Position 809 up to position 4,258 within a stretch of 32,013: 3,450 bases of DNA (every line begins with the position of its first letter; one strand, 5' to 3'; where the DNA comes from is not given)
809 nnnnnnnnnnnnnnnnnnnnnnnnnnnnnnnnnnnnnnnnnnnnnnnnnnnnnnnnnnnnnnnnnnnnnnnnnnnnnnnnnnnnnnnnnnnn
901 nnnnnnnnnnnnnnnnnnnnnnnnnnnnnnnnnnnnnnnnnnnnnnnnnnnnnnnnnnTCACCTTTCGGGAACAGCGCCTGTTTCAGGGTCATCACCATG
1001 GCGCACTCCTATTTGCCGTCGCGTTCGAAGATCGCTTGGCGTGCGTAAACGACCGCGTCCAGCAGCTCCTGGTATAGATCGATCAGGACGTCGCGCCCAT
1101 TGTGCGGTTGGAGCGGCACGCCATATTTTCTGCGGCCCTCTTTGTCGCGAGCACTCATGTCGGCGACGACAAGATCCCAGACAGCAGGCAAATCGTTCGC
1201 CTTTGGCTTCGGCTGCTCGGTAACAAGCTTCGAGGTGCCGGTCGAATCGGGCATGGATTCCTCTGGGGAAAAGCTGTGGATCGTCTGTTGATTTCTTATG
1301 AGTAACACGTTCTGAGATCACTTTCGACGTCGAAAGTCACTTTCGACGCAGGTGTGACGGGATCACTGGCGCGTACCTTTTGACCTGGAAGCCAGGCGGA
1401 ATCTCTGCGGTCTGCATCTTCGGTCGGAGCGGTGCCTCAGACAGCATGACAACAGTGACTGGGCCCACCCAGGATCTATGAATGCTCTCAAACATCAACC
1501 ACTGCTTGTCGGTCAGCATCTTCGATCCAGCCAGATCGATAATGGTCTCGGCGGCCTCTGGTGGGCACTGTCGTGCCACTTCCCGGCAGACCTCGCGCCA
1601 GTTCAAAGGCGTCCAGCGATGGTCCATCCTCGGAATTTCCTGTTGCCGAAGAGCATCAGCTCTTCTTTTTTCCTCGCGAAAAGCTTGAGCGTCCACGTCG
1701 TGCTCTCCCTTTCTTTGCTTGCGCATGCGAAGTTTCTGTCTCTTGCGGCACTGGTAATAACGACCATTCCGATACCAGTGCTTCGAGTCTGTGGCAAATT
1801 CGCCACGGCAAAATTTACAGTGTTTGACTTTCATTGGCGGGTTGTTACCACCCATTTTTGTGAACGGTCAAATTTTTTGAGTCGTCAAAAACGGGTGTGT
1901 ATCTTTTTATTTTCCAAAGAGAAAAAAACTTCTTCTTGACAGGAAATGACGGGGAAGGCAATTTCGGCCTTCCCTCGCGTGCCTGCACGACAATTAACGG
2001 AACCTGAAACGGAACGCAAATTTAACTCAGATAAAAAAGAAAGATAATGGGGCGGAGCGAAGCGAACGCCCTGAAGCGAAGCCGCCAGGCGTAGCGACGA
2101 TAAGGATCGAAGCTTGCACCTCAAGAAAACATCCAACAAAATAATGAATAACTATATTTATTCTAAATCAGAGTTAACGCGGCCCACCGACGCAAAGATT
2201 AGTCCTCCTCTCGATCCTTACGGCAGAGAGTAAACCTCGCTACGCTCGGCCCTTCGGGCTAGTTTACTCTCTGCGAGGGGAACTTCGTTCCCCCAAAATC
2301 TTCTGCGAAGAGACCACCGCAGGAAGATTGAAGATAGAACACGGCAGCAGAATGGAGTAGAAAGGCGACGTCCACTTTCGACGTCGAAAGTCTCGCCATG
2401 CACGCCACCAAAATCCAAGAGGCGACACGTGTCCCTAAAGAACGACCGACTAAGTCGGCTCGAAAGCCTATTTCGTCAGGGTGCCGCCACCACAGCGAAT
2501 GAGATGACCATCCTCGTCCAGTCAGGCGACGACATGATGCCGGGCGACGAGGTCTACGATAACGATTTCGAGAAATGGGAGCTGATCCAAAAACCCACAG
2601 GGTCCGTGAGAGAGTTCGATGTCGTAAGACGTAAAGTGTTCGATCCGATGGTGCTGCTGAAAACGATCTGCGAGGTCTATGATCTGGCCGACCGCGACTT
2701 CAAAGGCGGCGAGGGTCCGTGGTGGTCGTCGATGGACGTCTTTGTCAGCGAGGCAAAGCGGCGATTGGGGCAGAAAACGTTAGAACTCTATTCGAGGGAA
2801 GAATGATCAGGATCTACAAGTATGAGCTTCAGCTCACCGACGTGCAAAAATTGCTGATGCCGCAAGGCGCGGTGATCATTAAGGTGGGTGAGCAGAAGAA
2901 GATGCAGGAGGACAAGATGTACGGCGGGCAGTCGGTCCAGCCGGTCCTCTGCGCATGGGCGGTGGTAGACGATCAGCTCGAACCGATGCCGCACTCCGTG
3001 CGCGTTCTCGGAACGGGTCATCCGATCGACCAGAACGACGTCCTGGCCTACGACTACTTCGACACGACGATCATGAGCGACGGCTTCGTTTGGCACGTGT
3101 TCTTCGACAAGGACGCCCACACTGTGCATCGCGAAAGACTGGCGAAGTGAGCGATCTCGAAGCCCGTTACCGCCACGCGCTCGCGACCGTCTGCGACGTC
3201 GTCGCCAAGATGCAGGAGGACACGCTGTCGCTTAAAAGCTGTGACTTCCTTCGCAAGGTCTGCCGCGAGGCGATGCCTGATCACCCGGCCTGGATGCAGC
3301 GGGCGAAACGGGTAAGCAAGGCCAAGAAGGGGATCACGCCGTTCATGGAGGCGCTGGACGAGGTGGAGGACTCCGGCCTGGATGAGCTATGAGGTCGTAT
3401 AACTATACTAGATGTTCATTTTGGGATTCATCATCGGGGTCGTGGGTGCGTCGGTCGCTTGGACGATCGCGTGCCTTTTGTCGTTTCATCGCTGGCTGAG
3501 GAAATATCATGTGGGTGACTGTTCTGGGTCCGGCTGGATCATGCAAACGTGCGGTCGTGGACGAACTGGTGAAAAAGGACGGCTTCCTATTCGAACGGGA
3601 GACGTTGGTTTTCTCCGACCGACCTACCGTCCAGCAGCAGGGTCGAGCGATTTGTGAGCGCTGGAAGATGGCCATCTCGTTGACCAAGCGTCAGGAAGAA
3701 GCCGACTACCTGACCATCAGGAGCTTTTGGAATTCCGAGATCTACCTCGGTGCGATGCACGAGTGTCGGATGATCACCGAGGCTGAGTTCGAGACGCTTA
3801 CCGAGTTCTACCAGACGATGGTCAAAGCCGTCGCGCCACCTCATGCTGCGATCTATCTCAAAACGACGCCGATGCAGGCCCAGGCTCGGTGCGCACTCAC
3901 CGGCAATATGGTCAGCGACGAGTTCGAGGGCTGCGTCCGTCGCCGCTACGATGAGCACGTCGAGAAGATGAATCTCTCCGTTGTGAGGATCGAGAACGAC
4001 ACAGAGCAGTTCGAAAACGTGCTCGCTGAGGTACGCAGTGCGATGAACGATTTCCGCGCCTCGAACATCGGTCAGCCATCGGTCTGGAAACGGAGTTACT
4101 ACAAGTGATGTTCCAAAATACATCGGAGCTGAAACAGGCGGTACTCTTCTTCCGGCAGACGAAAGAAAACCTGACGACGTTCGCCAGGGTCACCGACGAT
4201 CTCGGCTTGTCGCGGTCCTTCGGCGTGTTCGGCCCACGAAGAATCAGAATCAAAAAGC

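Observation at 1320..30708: Six identical copies of an 18-bp perfect palindrome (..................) dispersed over 30 kb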

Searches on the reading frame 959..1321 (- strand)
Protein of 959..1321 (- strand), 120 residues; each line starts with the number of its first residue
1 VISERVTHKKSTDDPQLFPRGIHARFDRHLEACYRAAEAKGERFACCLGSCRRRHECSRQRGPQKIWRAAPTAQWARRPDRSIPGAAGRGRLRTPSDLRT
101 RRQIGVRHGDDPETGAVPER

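Call 11: search_protein_families(library=pfam, proteins=[window:959-1321:-], max_evalue=0.01)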
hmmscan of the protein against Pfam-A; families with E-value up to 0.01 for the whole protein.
window:959-1321:- (120 aa): 0 families

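Call 12: search_protein_families(library=phrogs, proteins=[window:959-1321:-], max_evalue=0.001)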
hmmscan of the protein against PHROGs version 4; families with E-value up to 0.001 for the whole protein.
window:959-1321:- (120 aa): 0 families

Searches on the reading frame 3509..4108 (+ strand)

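Call 69: search_protein_families(library=pfam, proteins=[window:3509-4108:+], max_evalue=0.01)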
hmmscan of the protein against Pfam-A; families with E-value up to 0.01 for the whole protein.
window:3509-4108:+ (199 aa): 1 family
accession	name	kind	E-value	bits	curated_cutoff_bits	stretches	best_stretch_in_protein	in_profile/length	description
PF01712.25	dNK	-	2.6e-07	31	27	1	42-174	55-193/203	Deoxynucleoside kinase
